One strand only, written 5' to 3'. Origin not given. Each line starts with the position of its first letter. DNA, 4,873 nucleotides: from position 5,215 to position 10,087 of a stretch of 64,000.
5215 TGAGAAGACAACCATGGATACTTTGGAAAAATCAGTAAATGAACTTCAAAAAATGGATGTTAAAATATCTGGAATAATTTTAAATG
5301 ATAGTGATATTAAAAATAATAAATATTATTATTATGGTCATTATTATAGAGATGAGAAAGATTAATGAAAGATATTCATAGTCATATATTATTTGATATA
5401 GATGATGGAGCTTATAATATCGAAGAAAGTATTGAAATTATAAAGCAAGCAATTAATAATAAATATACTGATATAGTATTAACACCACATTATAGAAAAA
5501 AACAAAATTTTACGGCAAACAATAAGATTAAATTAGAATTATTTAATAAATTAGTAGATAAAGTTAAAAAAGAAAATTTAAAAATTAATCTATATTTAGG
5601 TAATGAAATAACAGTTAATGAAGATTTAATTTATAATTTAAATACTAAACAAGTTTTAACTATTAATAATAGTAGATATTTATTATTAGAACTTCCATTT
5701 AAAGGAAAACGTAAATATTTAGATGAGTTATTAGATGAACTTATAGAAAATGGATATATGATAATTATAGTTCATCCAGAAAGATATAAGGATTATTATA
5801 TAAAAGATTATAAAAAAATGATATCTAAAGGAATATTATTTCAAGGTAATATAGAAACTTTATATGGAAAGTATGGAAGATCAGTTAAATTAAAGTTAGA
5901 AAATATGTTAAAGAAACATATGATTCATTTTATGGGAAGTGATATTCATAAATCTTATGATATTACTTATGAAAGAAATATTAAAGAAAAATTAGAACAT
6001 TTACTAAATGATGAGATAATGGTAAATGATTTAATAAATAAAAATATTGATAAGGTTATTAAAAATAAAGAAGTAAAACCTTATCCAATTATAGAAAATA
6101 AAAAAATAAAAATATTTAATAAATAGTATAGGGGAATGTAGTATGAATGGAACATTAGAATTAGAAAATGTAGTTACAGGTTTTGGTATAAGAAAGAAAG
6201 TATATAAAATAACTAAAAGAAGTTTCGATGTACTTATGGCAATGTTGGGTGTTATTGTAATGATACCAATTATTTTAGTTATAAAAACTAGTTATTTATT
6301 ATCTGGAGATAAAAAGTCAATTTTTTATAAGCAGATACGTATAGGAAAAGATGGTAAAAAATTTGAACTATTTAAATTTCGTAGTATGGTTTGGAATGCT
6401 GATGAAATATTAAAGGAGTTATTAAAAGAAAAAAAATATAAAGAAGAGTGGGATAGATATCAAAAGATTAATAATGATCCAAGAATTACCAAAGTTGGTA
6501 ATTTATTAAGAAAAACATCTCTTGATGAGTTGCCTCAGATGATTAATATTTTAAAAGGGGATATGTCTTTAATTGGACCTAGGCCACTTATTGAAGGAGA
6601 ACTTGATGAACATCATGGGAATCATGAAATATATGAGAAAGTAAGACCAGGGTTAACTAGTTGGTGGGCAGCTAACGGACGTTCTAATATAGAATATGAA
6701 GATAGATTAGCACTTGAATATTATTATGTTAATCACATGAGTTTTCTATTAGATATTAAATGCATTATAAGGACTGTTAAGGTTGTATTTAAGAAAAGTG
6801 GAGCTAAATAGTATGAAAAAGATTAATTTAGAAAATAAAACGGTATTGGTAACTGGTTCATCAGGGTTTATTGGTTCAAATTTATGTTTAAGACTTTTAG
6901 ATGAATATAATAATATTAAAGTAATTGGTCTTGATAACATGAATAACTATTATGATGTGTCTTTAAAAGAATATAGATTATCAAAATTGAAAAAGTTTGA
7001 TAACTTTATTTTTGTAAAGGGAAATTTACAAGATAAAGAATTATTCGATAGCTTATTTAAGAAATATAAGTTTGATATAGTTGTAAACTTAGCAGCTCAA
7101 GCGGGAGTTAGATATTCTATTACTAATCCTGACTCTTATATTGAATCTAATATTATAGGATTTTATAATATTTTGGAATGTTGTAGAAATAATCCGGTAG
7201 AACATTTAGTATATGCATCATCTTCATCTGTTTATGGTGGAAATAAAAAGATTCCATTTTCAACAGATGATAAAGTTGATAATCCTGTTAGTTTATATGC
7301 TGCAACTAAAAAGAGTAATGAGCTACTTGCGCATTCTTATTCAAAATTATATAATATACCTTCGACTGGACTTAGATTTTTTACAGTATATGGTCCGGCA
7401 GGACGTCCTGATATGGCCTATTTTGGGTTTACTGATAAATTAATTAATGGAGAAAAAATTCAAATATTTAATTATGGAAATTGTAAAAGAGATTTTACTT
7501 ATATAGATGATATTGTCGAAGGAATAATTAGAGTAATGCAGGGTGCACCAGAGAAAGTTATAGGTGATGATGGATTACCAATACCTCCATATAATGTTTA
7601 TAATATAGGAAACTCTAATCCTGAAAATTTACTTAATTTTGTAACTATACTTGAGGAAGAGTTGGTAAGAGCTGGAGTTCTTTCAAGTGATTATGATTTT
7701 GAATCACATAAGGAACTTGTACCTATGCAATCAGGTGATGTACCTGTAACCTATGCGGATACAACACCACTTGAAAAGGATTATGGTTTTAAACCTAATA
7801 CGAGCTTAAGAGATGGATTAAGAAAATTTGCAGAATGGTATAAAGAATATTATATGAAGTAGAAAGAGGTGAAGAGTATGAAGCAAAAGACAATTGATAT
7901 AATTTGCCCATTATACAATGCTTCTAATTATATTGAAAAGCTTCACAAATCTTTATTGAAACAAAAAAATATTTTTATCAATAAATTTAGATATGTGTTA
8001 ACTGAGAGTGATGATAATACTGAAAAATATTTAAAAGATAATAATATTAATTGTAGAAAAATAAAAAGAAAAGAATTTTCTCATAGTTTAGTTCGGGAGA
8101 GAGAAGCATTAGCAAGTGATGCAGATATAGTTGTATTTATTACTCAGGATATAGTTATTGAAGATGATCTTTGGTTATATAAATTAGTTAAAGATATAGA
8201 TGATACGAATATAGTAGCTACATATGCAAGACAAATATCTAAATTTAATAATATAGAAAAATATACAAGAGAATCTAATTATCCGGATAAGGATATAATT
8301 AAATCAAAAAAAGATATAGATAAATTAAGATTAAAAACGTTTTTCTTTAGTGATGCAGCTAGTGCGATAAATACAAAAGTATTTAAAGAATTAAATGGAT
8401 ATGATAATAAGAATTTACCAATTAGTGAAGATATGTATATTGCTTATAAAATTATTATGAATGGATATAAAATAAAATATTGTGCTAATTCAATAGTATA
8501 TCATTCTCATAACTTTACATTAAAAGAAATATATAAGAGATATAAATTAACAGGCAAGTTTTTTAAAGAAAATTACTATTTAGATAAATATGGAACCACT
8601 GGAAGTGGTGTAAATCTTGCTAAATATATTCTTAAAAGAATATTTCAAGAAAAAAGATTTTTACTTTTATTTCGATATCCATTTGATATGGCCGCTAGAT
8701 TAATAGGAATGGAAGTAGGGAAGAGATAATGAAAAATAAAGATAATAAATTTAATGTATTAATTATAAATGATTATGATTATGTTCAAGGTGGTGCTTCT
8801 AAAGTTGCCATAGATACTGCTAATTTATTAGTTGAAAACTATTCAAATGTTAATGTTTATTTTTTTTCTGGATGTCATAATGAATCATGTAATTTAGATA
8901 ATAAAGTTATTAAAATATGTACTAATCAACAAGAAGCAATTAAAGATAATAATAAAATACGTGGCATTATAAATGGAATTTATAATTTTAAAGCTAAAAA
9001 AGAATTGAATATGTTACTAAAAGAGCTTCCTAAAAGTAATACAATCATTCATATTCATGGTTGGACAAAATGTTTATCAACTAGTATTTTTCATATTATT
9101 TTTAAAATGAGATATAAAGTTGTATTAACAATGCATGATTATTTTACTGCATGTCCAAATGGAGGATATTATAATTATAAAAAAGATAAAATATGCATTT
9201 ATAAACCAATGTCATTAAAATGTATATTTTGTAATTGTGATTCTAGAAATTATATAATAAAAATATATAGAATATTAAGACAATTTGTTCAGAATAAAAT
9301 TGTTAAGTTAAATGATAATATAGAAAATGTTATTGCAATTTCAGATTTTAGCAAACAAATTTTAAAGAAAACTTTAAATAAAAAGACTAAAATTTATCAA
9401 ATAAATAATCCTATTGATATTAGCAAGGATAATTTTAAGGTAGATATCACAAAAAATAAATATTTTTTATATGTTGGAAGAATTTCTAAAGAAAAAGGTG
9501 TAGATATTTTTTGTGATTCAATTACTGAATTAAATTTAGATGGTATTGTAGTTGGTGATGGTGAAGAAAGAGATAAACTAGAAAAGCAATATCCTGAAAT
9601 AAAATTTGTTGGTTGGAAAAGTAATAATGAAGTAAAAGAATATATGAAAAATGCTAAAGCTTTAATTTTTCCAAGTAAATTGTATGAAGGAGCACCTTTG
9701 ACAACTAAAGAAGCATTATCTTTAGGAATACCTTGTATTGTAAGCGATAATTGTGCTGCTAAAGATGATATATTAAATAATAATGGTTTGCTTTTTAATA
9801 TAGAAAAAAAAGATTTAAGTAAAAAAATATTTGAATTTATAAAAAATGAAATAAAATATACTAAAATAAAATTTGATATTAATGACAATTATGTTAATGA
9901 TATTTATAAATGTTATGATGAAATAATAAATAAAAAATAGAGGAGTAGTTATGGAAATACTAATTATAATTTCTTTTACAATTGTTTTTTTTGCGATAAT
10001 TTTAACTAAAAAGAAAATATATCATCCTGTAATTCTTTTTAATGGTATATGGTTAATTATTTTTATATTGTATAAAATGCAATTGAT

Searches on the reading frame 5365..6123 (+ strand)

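Call 63: search_protein_families(library=pfam, proteins=[window:5365-6123:+], max_evalue=1)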
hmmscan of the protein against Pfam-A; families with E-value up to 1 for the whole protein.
window:5365-6123:+ (253 aa): 2 families
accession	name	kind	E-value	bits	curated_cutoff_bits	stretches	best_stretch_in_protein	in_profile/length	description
PF19567.5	CpsB_CapC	-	4.8e-49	167.3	27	1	3-202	3-203/234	Capsular polysaccharide synthesis, CpsB/CapC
PF02811.25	PHP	-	0.0013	19.5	26.4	1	3-117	1-71/164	PHP domain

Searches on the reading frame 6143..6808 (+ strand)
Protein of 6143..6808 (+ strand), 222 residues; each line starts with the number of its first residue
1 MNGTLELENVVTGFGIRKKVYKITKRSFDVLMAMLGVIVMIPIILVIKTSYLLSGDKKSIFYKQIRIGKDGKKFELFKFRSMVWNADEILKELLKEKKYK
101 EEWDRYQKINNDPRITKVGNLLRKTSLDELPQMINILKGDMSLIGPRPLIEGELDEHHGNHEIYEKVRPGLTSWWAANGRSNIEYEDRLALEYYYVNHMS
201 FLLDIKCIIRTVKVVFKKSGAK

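Call 63: search_protein_families(library=pfam, proteins=[window:6143-6808:+], max_evalue=1)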
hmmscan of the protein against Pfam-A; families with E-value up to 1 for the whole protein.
window:6143-6808:+ (222 aa): 1 family
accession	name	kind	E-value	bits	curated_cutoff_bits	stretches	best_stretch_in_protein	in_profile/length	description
PF02397.22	Bac_transf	-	7.2e-61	205.3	27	1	25-217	1-179/179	Bacterial sugar transferase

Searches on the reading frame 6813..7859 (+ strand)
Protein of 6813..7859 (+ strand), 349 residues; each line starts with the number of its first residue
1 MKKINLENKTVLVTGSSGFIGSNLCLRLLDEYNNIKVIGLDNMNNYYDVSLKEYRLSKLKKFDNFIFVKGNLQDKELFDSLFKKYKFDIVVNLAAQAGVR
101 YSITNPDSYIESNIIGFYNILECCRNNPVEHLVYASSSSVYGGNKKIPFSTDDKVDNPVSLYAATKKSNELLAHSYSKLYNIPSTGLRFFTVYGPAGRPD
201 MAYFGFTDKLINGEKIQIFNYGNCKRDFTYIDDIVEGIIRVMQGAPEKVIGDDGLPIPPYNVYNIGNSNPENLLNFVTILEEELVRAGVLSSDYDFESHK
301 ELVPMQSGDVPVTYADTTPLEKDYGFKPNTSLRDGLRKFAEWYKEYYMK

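Call 5: search_protein_families(library=pfam, proteins=[window:6813-7859:+], max_evalue=0.01)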
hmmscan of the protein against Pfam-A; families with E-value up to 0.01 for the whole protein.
window:6813-7859:+ (349 aa): 6 families
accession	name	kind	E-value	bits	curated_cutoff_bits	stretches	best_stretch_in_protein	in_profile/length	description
PF01370.27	Epimerase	-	2.7e-55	187.8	20.9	1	11-247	1-230/240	NAD dependent epimerase/dehydratase family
PF16363.11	GDP_Man_Dehyd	-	1.3e-51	176.5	27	1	12-338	1-331/332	GDP-mannose 4,6 dehydratase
PF01073.25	3Beta_HSD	-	4.7e-19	68.9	22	1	12-277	1-261/280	3-beta hydroxysteroid dehydrogenase/isomerase family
PF02719.21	Polysacc_synt_2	-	4.3e-18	65.9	20.2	1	11-180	1-156/293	Polysaccharide biosynthesis protein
PF04321.23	RmlD_sub_bind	-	1.2e-15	57.8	27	1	10-245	2-200/287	RmlD substrate binding domain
PF07993.18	NAD_binding_4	-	4.4e-09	36.3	20.1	1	13-194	1-209/258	Male sterility protein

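Call 6: search_protein_families(library=ncbifam, proteins=[window:6813-7859:+], max_evalue=0.01)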
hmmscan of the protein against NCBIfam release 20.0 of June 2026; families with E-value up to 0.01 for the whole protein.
window:6813-7859:+ (349 aa): 38 families (the best 25 are shown)
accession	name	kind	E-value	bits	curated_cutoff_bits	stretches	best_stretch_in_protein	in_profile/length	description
TIGR01181.1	dTDP_gluc_dehyt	equivalog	1.8e-46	158.7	365.1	1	11-345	2-313/321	dTDP-glucose 4,6-dehydratase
TIGR01179.1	galE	equivalog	1.2e-37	129.5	262.3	1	11-344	2-326/332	UDP-glucose 4-epimerase GalE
NF011728.1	PRK15181.1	equivalog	8.4e-37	126.9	760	1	3-345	10-339/348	Vi polysaccharide biosynthesis UDP-N-acetylglucosaminuronic acid C-4 epimerase TviC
TIGR04180.1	EDH_00030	hypoth_equivalog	1.1e-36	126.5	475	1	11-251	1-232/297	NAD-dependent 4,6-dehydratase LegB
TIGR02197.1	heptose_epim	equivalog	3.8e-30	105.1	274.6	1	11-345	1-315/316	ADP-glyceromanno-heptose 6-epimerase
NF007490.0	PRK10084.1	subfamily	2e-27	96.1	649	1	11-344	3-335/361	dTDP-glucose 4,6-dehydratase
NF007956.0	PRK10675.1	subfamily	4.3e-26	91.8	394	1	10-334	2-320/338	UDP-glucose 4-epimerase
NF007582.0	PRK10217.1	equivalog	1.4e-24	86.9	698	1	9-344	2-332/355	dTDP-glucose 4,6-dehydratase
TIGR02622.1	CDP_4_6_dhtase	equivalog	8.4e-19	67.9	278.45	1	7-180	3-172/352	CDP-glucose 4,6-dehydratase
NF043036.1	ErythonDh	equivalog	1e-17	64.3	325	1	11-211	3-198/321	D-erythronate dehydrogenase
NF008872.0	PRK11908.1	equivalog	3.9e-17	62.3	294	1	9-345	2-337/349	bifunctional UDP-4-keto-pentose/UDP-xylose synthase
NF042422.1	oxyalk_red_OleD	equivalog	7.5e-16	58.4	580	1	11-242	3-215/329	2-alkyl-3-oxoalkanoate reductase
NF042423.1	oxyalk_red_Shew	equivalog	8.8e-15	54.6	580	1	2-196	2-178/331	2-alkyl-3-oxoalkanoate reductase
TIGR01214.1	rmlD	equivalog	9.1e-14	51.2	224.05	1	10-244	1-199/285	dTDP-4-dehydrorhamnose reductase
TIGR03589.1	PseB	equivalog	2.2e-13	49.8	407.75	1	6-170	2-143/324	UDP-N-acetylglucosamine 4,6-dehydratase (inverting)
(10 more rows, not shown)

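Call 65: search_solved_structures(query=window:6813-7859:+, max_evalue=1e-20)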
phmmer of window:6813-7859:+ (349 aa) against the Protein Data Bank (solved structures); distinct sequences matched with E-value up to 1e-20: 35.
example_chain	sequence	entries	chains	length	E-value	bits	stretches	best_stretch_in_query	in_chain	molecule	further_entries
5u4q_A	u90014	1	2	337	1.6e-115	389.5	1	11-348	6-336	dTDP-glucose 4,6-dehydratase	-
3ruc_A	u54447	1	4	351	1.3e-42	149.8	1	7-346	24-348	WbgU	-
3ru7_A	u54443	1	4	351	3.2e-42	148.4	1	7-346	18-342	WbgU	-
3ru9_A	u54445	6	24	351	3.3e-42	148.4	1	7-346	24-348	WbgU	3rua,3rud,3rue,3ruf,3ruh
3lu1_A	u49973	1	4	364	3.8e-42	148.2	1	7-346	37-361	WbgU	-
6zl6_A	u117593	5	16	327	1.5e-41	146.2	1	11-347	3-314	Epimerase domain-containing protein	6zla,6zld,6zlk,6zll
6zlj_A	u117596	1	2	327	5.5e-41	144.4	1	11-347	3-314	Epimerase domain-containing protein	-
10ke_A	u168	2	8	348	3.4e-37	131.9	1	9-346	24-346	Capsular polysaccharide biosynthesis protein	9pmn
1sb8_A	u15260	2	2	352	6.4e-36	127.7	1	3-344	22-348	wbpP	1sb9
4zrm_A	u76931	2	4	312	1.3e-32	116.8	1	10-345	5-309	UDP-glucose 4-epimerase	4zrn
6kv9_A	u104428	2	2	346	9.1e-32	114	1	6-239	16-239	MoeE5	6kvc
2hun_A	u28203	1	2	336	1.1e-31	113.8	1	10-244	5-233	336aa long hypothetical dTDP-glucose 4,6-dehydratase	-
6bi4_A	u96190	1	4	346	9.7e-31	110.7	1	10-345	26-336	dTDP-glucose 4,6-dehydratase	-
8rdg_A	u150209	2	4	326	5.7e-30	108.1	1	11-283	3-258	SDR family NAD(P)-dependent oxidoreductase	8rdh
8rdi_A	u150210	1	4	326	2e-29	106.3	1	11-283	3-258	SDR family NAD(P)-dependent oxidoreductase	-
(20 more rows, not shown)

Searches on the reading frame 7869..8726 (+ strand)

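Call 5: search_protein_families(library=pfam, proteins=[window:7869-8726:+], max_evalue=0.01)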
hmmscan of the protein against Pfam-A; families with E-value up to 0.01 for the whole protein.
window:7869-8726:+ (286 aa): 3 families
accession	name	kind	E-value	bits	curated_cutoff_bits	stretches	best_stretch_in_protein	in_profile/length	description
PF00535.33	Glycos_transf_2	-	3.7e-12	46.9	23.3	1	11-175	2-167/168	Glycosyl transferase family 2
PF13641.12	Glyco_tranf_2_3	-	6.3e-07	30.1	27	1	15-223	9-222/230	Glycosyltransferase like family 2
PF13632.12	Glyco_trans_2_3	-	8.8e-06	26.1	27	1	157-224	69-135/198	Glycosyl transferase family group 2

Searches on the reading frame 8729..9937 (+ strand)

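Call 5: search_protein_families(library=pfam, proteins=[window:8729-9937:+], max_evalue=0.01)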
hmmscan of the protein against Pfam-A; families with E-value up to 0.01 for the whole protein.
window:8729-9937:+ (403 aa): 4 families
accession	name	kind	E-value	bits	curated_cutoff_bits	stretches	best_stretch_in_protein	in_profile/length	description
PF00534.26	Glycos_transf_1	-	2.6e-23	82.9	26.4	1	233-380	4-165/172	Glycosyl transferases group 1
PF13692.12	Glyco_trans_1_4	-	8.2e-20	72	27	1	244-372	2-141/142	Glycosyl transferases group 1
PF13439.12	Glyco_transf_4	-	1.5e-07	32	28.5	1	21-232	2-169/170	Glycosyltransferase Family 4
PF20706.3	GT4-conflict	-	0.00046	19.7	26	1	298-342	271-314/385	Family 4 Glycosyltransferase in conflict systems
